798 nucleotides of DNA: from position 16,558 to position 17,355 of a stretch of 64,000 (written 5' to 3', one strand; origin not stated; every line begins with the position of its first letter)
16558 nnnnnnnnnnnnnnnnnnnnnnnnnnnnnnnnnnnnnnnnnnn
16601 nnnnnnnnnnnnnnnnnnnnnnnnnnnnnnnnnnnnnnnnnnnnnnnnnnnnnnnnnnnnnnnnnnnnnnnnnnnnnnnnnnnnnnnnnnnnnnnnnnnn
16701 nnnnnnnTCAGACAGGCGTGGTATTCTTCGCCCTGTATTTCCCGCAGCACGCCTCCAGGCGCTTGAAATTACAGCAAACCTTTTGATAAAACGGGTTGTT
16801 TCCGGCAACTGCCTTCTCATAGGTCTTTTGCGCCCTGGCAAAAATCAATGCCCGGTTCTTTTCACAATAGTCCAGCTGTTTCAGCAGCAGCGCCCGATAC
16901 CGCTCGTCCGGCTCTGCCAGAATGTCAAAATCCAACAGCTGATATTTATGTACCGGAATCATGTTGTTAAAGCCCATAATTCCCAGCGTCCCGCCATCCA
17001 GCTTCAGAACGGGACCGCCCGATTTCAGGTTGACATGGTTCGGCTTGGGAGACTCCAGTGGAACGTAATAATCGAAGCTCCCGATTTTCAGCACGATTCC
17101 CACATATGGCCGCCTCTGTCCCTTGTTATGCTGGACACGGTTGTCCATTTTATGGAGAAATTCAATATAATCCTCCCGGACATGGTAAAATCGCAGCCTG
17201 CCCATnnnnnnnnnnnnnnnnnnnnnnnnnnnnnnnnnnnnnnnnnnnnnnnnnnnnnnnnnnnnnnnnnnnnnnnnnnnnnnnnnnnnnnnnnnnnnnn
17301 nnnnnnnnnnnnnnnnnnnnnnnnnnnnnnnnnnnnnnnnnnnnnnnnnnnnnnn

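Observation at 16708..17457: Type III TA with highly divergent repeats and an extra folded 5' RNA domain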

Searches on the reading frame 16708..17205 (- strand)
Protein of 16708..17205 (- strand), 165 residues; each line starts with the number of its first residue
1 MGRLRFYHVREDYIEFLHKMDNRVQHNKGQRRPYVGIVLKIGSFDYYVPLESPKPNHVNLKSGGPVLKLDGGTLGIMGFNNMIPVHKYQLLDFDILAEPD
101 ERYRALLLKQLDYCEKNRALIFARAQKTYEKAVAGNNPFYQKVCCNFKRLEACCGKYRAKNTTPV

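Call 4: search_protein_families(library=pfam, proteins=[window:16708-17205:-], max_evalue=0.01)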
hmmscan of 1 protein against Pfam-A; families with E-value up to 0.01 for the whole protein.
window:16708-17205:- (165 aa): 1 family
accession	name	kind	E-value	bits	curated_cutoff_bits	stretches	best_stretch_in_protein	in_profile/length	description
PF13958.12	ToxN_toxin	-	2e-45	155.3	25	1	4-157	1-159/159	Toxin ToxN, type III toxin-antitoxin system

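Call 10: find_homologous_proteins(query=window:16708-17205:-, max_evalue=0.00001)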
Query window:16708-17205:- (165 aa): 447 proteins with E <= 0.00001 among 456 candidates; the best 120 are listed.
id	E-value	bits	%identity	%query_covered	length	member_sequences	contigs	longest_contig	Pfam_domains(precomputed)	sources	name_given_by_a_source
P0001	3.2e-106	370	97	100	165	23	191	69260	PF13958.13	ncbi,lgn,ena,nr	ncbi:MAG: type III toxin-antitoxin system ToxN/AbiQ family toxin [Lawsonibacter sp.]|nr:type III tox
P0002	5.9e-93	327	85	99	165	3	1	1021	PF13958.13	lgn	-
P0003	1.2e-83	297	76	100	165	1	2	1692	PF13958.13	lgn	-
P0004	9.7e-83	294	77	98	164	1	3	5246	PF13958.13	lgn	-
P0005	5.8e-82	292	77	98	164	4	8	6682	PF13958.13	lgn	-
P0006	3.1e-81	289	74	100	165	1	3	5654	PF13958.13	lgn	-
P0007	5.2e-81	288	74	99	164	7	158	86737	PF13958.13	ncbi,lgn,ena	-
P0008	1.5e-80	287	76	97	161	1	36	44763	PF13958.13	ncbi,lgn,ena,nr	ncbi:MAG: type III toxin-antitoxin system ToxN/AbiQ family toxin [Lachnospiraceae bacterium]|nr:type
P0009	2.2e-80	286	74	99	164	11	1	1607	PF13958.13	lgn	-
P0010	3.3e-80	286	75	99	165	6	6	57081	PF13958.13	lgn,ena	-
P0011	1.1e-79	284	75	97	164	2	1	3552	PF13958.13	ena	-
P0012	1.8e-79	283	74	99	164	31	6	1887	PF13958.13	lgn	-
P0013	8.7e-79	281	70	100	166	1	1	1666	PF13958.13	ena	-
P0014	1.3e-78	281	73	98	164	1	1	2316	PF13958.13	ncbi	-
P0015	1.8e-77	277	73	99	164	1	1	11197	PF13958.13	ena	-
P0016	5.3e-77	275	73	99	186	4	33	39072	PF13958.13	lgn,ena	-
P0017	6.3e-77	275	71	98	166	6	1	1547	PF13958.13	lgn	-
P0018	1.1e-76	274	73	98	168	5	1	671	PF13958.13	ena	-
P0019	1.6e-76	274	74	97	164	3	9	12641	PF13958.13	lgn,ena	-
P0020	1.4e-75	271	72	99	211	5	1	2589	PF13958.13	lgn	-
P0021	1.9e-75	270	72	99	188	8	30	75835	PF13958.13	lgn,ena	-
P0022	3.5e-75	269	69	98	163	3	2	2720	PF13958.13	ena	-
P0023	1.1e-74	268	70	99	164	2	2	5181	PF13958.13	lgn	-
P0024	1.2e-74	268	71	97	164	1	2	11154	PF13958.13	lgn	-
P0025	1.4e-74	267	69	99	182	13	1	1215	PF13958.13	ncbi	-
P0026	1.6e-74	267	70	98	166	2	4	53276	PF13958.13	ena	-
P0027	6.6e-74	265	69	99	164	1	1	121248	PF13958.13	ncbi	-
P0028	6.9e-74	265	68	98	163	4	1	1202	PF13958.13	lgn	-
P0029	2.2e-73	264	70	99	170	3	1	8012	PF13958.13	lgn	-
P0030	2.4e-73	263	71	97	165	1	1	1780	PF13958.13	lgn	-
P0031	7.8e-73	262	67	98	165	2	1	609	PF13958.13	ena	-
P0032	1.2e-72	261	68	98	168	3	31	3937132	PF13958.13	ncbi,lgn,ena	-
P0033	1.2e-72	261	70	97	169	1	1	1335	PF13958.13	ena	-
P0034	1.4e-72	261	68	97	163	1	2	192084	PF13958.13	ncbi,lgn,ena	-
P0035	1.7e-70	254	66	98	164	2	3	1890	PF13958.13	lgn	-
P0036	1.8e-70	254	68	98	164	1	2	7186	PF13958.13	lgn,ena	-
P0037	4.1e-69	250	64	99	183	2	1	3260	PF13958.13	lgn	-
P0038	1.1e-68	248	67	96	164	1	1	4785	PF13958.13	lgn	-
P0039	3.0e-68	247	66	95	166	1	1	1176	PF13958.13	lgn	-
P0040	1.0e-67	245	68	92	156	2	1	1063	PF13958.13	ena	-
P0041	1.1e-67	245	66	96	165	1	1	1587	PF13958.13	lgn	-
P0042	1.7e-67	244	66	97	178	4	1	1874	PF13958.13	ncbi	-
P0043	3.6e-67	243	65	95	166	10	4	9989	PF13958.13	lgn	-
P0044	3.8e-67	243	65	95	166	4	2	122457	PF13958.13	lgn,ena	-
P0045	9.2e-67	242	64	95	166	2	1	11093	PF13958.13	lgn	-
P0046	9.3e-67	242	65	99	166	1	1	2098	PF13958.13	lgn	-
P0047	9.8e-67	242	64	97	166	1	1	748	PF13958.13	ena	-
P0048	1.2e-66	242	66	95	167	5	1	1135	PF13958.13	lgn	-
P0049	1.2e-66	242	64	95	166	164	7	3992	PF13958.13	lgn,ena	-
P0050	1.3e-66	242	68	93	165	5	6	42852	PF13958.13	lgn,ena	-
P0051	1.7e-66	241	64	95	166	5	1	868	PF13958.13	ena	-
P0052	2.3e-66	241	64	95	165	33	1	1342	PF13958.13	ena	-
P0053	5.4e-66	240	66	97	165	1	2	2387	PF13958.13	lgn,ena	-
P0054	6.8e-66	239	64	95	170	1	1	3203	PF13958.13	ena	-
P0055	1.9e-65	238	64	95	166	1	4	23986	PF13958.13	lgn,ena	-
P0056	4.3e-65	237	63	95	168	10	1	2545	PF13958.13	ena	-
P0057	2.0e-64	234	63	95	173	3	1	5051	PF13958.13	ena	-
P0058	3.6e-64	234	61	95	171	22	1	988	PF13958.13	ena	-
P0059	4.1e-64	233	64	95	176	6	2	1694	PF13958.13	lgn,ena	-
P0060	6.0e-64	233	65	95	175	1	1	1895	PF13958.13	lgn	-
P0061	1.0e-63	232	68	95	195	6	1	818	PF13958.13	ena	-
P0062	2.3e-63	231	63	95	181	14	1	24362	PF13958.13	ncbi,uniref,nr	ncbi:type III toxin-antitoxin system ToxN/AbiQ family toxin [Pseudobutyrivibrio ruminis]|uniref:Type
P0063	3.2e-63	231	64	95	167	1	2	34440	PF13958.13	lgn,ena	-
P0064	5.5e-63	230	62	95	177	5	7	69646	PF13958.13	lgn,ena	-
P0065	9.5e-63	229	63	95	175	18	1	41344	PF13958.13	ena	-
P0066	1.3e-62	229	65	95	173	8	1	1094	PF13958.13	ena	-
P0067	1.5e-62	228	65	95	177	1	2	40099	PF13958.13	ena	-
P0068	1.8e-62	228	63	97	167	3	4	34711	PF13958.13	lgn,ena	-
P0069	4.9e-62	227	64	95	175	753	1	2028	PF13958.13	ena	-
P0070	5.0e-62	227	66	92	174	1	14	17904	PF13958.13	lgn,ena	-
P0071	5.1e-62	227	59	98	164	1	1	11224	PF13958.13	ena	-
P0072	5.4e-62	227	62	95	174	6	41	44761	PF13958.13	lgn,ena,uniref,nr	uniref:Toxin ToxN, type III toxin-antitoxin system n=1 Tax=Myoviridae sp. ctuev19 TaxID=2827716 RepI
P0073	1.1e-61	226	63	95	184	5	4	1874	PF13958.13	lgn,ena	-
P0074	1.3e-61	225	66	92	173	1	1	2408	PF13958.13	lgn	-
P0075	1.5e-61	225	64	95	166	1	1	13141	PF13958.13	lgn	-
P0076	2.0e-61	225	64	95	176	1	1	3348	PF13958.13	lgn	-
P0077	2.0e-61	225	62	95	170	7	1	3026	PF13958.13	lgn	-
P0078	2.6e-61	224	65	95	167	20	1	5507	PF13958.13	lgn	-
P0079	2.8e-61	224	64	95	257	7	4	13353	PF13958.13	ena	-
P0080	2.9e-61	224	64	95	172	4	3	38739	PF13958.13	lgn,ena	-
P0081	3.0e-61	224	65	92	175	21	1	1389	PF13958.13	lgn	-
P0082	4.3e-61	224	65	92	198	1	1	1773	PF13958.13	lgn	-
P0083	1.5e-60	222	62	95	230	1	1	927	PF13958.13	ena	-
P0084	1.7e-60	222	63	95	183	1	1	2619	PF13958.13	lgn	-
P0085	2.3e-60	221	64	92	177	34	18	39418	PF13958.13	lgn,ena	-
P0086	2.5e-60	221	64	95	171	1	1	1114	PF13958.13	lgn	-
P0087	3.1e-60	221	61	95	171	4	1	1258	PF13958.13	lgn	-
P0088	3.2e-60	221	62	95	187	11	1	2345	PF13958.13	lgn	-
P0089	3.4e-60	221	63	95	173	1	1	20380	PF13958.13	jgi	jgi:protein AbiQ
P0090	6.3e-60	220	62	95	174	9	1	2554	PF13958.13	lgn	-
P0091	2.2e-59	218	59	100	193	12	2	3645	PF13958.13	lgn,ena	-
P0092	3.2e-59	218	64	95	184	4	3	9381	PF13958.13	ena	-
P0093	4.4e-59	217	61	95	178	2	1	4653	PF13958.13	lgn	-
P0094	4.6e-59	217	62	95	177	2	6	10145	PF13958.13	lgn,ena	-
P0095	7.1e-59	216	60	96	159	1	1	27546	PF13958.13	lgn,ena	-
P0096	8.3e-59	216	61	95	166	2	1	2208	PF13958.13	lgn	-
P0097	8.7e-59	216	62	95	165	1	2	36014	PF13958.13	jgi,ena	-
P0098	9.7e-59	216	61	95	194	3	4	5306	PF13958.13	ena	-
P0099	1.0e-58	216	61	95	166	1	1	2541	PF13958.13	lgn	-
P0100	1.6e-58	215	61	95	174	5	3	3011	PF13958.13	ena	-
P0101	1.9e-58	215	60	98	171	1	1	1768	PF13958.13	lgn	-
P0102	3.4e-58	214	62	92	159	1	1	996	PF13958.13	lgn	-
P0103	6.5e-58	213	60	95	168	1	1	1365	PF13958.13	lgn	-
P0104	7.1e-58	213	60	95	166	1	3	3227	PF13958.13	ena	-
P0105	7.2e-58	213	61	95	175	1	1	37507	PF13958.13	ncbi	-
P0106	2.2e-57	212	59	97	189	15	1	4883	PF13958.13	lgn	-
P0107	2.6e-57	211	61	95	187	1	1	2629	PF13958.13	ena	-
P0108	3.6e-57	211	59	95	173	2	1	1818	PF13958.13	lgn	-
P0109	5.0e-57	210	60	95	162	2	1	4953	PF13958.13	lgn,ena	-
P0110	5.6e-57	210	56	95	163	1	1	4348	PF13958.13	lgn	-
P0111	7.5e-57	210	61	95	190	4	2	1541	PF13958.13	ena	-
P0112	8.9e-57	210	59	100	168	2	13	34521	PF13958.13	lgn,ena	-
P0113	1.4e-56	209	60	90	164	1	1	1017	PF13958.13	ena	-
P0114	1.6e-56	209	60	95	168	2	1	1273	PF13958.13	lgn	-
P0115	1.7e-56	209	56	97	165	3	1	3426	PF13958.13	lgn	-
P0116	2.3e-56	208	57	95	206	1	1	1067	PF13958.13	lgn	-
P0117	2.4e-56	208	57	98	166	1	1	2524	PF13958.13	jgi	jgi:protein AbiQ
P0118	3.7e-56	208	58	95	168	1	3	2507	PF13958.13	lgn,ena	-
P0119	3.9e-56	207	58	95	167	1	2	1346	PF13958.13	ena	-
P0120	8.1e-56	206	60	95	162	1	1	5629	PF13958.13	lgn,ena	-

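Call 12: find_related_loci(query=A1, collection=genome_contigs, flank=3000)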
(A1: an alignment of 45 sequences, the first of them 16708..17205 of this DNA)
Query A1 (165 aa) in genome_contigs; peptide patterns used: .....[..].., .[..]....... (x = any residue, [..] = any of these).
92 stretches matched a pattern; 86 encode a relative of the query (tblastn E <= 1e-3); the best 80 are kept; 80 distinct loci.
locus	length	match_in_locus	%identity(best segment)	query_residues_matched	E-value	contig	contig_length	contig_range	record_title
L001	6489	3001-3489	72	1-163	9e-80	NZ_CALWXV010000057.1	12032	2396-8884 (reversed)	MAG: uncultured Flavonifractor sp. isolate BRZ_II__bin16 BRZ_II__NODE_6294_length_12032_cov_21.396905, whole genome shot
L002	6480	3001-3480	68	1-160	5e-76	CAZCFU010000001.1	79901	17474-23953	MAG TPA_asm: uncultured Oscillospiraceae bacterium isolate ERP125879_co2_90 genome assembly, contig: NODE_71_length_7990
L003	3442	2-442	75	14-160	5e-75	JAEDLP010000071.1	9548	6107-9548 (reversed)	MAG: Oscillospiraceae bacterium isolate MAG243 NODE_6116_length_9548_cov_5.350890, whole genome shotgun sequence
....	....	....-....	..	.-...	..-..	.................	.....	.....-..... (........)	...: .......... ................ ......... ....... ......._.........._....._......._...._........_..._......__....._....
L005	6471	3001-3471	64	1-157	4e-70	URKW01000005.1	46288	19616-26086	uncultured Clostridiales bacterium isolate UMGS1099 genome assembly, contig: NODE_422_length_46288_cov_10.257522, whole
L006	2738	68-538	64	1-157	3e-70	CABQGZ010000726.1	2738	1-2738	MAG TPA_asm: uncultured Lachnospiraceae bacterium isolate MGYG-HGUT-00574 genome assembly, contig: GUT_GENOME017737_726,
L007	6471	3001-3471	64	1-157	1e-69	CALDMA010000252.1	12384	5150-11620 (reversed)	MAG TPA_asm: uncultured Oscillospiraceae bacterium isolate SRR1747033_bin.25_CONCOCT_v1.1_MAG genome assembly, contig: E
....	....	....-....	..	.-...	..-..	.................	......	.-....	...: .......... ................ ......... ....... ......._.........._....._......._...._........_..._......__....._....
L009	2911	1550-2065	58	1-164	1e-67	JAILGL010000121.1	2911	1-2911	MAG: Lachnospiraceae bacterium isolate RUI097 k141_9686624_flag=0_multi=6.5603_len=2911, whole genome shotgun sequence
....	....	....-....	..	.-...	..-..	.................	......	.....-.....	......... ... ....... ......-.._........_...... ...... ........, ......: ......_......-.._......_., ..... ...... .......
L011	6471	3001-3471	62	1-157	6e-65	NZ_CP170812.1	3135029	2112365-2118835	Faecalibacterium prausnitzii strain UT1 chromosome, complete genome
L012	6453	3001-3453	63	1-151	1e-63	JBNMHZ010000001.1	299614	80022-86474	MAG: Faecalibacterium sp. isolate CM_BacFae2475.109 k141_171498_length_299614_cov_18.1847, whole genome shotgun sequence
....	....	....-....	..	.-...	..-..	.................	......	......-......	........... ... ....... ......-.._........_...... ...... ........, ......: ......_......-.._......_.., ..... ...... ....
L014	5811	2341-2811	61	1-157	1e-62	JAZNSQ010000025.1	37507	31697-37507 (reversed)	MAG: Clostridia bacterium isolate T1900044809_TS20190275.MAGScoT_cleanbin_000004 SGB_2768_k141_2913520, whole genome sho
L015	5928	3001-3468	56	1-156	7e-59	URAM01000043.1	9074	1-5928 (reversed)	uncultured Clostridiales bacterium isolate UMGS818 genome assembly, contig: NODE_8512_length_9074_cov_5.951103, whole ge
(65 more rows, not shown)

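Call 42: find_encoding_contigs(protein=P0001, flank=3000, max_places=4)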
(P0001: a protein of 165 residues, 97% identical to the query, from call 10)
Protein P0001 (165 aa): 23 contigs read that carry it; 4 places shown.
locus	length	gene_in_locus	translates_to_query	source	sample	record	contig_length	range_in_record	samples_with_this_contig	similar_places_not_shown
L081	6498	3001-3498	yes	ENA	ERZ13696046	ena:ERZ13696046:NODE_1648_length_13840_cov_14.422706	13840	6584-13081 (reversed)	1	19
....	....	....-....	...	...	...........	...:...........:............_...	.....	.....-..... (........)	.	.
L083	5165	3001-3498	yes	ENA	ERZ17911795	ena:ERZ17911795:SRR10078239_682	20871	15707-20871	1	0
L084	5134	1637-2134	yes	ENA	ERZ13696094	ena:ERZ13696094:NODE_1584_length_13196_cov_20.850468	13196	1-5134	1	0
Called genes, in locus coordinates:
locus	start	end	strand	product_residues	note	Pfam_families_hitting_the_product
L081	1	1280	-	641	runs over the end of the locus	-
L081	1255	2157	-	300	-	PF00005:ABC_tran, PF13304:AAA_21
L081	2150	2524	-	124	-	PF00392:GntR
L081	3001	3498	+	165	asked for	PF13958:ToxN_toxin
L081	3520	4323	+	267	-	PF01488:Shikimate_DH (weak), PF03446:NAD_binding_2, PF03807:F420_oxidored, PF14748:P5CR_dimer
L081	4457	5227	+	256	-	PF00696:AA_kinase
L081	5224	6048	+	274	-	PF10021:PARG_cat_microb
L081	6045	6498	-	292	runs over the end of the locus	PF00126:HTH_1, PF03466:LysR_substrate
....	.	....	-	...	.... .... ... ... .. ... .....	-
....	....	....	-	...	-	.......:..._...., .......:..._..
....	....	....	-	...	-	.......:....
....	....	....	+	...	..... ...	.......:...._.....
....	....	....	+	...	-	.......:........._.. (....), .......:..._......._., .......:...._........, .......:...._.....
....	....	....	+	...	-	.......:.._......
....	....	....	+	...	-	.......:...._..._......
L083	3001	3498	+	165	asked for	PF13958:ToxN_toxin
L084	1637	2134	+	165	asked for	PF13958:ToxN_toxin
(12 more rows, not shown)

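Call 43: find_encoding_contigs(protein=P0002, flank=700, max_places=2)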
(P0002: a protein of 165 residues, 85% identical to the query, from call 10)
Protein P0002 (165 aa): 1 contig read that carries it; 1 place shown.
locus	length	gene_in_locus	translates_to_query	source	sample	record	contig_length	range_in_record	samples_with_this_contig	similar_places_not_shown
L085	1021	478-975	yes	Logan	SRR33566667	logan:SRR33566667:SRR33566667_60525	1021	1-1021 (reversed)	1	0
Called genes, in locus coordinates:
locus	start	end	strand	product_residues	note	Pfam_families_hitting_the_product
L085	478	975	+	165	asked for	PF13958:ToxN_toxin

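Call 44: find_encoding_contigs(protein=P0003, flank=700, max_places=2)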
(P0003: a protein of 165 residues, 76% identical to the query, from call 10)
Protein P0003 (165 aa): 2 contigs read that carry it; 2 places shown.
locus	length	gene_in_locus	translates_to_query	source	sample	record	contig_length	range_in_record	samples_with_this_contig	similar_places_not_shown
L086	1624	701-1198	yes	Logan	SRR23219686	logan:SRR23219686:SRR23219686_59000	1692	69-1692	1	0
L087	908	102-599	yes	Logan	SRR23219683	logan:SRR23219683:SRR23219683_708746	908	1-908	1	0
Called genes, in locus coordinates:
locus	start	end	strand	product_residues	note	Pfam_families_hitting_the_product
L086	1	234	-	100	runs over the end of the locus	?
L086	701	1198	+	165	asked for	PF13958:ToxN_toxin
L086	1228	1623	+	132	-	?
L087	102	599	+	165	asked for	PF13958:ToxN_toxin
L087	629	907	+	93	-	?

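Call 45: find_encoding_contigs(protein=P0005, flank=700, max_places=2)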
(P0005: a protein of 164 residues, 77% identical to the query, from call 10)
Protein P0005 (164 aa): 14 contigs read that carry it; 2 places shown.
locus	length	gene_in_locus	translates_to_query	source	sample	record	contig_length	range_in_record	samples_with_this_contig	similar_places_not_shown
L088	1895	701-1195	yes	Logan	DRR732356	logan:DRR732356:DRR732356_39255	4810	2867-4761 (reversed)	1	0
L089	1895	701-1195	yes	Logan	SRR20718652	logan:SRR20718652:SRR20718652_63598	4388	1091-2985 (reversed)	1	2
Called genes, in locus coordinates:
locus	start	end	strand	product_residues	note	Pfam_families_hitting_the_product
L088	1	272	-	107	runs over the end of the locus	?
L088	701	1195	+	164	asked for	PF13958:ToxN_toxin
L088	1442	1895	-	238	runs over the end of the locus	PF10571:UPF0547 (weak), PF13240:Zn_Ribbon_1 (weak)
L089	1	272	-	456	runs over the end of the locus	PF00239:Resolvase, PF07508:Recombinase (faint), PF13408:Zn_ribbon_recom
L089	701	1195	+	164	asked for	PF13958:ToxN_toxin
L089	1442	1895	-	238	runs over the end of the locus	PF10571:UPF0547 (weak), PF13240:Zn_Ribbon_1 (weak)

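Call 46: find_encoding_contigs(protein=P0006, flank=700, max_places=2)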
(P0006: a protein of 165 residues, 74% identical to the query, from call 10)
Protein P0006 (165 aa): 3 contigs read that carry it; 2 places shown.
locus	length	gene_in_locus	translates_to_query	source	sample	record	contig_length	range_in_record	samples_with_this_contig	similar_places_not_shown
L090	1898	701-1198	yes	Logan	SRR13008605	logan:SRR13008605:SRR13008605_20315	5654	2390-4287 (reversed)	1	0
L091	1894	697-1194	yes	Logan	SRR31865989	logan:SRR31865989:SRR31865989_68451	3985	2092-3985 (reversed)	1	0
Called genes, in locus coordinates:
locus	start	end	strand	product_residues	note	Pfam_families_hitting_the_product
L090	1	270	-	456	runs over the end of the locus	PF00239:Resolvase, PF07508:Recombinase (weak), PF13408:Zn_ribbon_recom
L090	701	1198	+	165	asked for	PF13958:ToxN_toxin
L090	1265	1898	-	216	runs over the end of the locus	PF00717:Peptidase_S24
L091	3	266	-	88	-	?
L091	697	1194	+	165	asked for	PF13958:ToxN_toxin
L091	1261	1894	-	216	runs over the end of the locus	PF00717:Peptidase_S24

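Call 47: find_encoding_contigs(protein=P0007, flank=700, max_places=2)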
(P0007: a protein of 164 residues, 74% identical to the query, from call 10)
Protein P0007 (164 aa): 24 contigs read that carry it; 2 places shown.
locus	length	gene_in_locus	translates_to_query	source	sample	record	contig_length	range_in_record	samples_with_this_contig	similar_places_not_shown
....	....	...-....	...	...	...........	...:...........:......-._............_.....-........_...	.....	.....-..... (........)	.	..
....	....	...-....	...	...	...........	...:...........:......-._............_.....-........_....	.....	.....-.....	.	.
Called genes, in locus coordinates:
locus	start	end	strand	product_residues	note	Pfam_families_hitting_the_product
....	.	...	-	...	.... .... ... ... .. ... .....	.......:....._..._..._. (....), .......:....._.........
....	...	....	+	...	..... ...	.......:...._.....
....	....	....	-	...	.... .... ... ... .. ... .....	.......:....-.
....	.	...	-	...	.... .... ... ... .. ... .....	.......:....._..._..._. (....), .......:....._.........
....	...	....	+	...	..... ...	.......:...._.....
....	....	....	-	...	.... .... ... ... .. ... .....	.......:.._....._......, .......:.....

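Call 48: find_encoding_contigs(protein=P0008, flank=700, max_places=2)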
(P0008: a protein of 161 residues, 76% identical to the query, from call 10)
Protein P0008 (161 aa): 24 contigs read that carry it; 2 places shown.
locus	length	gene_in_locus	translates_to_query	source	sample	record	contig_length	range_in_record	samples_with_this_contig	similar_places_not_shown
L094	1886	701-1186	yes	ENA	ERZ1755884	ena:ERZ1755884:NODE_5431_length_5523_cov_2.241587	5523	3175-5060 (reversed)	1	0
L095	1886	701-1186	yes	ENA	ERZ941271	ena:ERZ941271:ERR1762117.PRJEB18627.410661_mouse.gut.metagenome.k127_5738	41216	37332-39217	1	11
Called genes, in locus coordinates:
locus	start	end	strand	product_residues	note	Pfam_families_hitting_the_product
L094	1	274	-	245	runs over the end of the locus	?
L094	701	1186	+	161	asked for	PF13958:ToxN_toxin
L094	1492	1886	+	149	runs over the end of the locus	PF13274:SocA_Panacea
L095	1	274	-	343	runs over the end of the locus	PF00589:Phage_integrase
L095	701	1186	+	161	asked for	PF13958:ToxN_toxin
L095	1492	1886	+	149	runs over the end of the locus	PF13274:SocA_Panacea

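Call 56: search_solved_structures(query=window:16708-17205:-, max_evalue=0.01, show_alignments=2)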
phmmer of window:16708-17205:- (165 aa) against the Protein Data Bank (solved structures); distinct sequences matched with E-value up to 0.01: 4.
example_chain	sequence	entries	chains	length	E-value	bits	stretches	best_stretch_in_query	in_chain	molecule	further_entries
4ato_A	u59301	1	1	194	1.1e-22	83.8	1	5-161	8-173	TOXN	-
4glk_A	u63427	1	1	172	6.7e-16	61.8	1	2-162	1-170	AbiQ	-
7d8o_A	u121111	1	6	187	3.4e-13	53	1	5-135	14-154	Type III toxin-antitoxin system ToxN/AbiQ family toxin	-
2xd0_A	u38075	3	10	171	2.2e-12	50.4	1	4-152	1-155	TOXN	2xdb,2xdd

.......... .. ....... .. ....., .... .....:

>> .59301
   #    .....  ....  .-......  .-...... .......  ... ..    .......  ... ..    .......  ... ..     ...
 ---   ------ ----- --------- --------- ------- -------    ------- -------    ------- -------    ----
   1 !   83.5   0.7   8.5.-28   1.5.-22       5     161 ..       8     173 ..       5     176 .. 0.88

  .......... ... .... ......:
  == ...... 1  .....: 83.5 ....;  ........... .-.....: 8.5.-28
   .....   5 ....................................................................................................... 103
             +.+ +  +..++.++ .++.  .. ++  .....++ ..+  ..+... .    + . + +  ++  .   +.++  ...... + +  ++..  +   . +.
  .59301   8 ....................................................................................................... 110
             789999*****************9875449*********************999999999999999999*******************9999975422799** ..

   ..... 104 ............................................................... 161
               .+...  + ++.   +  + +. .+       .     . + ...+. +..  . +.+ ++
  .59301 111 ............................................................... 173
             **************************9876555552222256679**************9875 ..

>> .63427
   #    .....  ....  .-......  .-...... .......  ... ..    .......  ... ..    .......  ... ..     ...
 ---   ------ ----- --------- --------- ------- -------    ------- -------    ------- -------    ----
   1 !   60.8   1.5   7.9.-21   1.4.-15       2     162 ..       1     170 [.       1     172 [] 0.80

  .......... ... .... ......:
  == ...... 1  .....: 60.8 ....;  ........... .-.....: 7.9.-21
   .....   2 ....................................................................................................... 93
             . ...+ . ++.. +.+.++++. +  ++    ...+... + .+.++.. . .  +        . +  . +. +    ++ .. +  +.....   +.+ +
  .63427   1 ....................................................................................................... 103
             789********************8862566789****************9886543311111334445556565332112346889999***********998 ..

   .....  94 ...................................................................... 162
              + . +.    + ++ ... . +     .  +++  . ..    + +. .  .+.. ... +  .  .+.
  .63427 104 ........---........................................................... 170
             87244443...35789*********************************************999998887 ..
